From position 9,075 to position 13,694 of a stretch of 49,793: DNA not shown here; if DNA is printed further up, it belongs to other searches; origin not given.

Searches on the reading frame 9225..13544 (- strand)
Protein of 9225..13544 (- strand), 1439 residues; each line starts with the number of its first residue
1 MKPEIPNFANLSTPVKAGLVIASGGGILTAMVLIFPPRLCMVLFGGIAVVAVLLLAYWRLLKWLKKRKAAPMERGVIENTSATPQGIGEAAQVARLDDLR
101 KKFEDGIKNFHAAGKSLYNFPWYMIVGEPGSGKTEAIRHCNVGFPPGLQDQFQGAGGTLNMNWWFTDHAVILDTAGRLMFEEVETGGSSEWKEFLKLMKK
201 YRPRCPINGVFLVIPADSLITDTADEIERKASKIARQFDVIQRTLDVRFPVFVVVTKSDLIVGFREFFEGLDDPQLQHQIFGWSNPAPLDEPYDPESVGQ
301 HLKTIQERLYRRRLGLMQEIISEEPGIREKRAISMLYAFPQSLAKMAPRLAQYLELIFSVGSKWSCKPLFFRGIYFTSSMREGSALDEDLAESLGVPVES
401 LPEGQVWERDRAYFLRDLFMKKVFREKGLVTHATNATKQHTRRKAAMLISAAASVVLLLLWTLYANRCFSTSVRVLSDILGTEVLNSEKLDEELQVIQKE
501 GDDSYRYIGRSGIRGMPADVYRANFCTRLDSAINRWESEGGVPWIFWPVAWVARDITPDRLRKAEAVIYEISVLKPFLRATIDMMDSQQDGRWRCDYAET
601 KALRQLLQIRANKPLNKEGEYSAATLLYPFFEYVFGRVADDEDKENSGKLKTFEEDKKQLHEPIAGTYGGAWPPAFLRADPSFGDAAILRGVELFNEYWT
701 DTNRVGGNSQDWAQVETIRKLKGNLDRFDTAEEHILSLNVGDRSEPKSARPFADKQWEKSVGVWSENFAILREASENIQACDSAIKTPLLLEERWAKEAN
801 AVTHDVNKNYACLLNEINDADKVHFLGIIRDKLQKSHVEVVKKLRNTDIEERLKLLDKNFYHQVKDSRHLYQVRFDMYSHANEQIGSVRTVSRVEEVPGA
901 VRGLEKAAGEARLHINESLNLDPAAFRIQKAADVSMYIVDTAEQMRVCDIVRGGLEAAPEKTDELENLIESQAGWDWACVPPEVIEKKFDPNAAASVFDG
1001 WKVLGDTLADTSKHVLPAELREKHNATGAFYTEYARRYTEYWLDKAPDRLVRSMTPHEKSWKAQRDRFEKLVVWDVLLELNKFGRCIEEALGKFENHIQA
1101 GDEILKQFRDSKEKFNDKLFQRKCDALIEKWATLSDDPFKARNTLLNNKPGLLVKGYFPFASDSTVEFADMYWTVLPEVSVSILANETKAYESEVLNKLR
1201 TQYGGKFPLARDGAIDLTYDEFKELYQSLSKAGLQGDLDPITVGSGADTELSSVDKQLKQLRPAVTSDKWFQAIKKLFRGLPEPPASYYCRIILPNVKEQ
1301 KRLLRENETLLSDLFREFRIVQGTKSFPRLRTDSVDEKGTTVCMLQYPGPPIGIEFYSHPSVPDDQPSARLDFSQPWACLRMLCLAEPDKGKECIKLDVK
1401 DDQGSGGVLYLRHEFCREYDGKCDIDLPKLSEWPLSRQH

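Call 5: search_protein_families(library=pfam, proteins=[window:9225-13544:-], max_evalue=0.001)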
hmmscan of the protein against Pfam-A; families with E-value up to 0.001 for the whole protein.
window:9225-13544:- (1439 aa): 1 family
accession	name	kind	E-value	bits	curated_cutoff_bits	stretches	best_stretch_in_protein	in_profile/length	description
PF14331.11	IcmF-related_N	-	6.7e-56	189.9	25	1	188-449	5-257/259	IcmF-related N-terminal domain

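Call 78: search_protein_families(library=ncbifam, proteins=[window:9225-13544:-], max_evalue=0.01)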
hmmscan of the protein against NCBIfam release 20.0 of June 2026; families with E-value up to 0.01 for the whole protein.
window:9225-13544:- (1439 aa): 2 families
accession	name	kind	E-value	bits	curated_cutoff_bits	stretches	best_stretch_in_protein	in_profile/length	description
TIGR03348.1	VI_IcmF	equivalog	4.1e-86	290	388.15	1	49-464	39-452/1168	type VI secretion system membrane subunit TssM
NF038226.1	IcmF_IVB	equivalog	1.2e-06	26.8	1000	1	163-490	61-358/973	type IVB secretion system protein IcmF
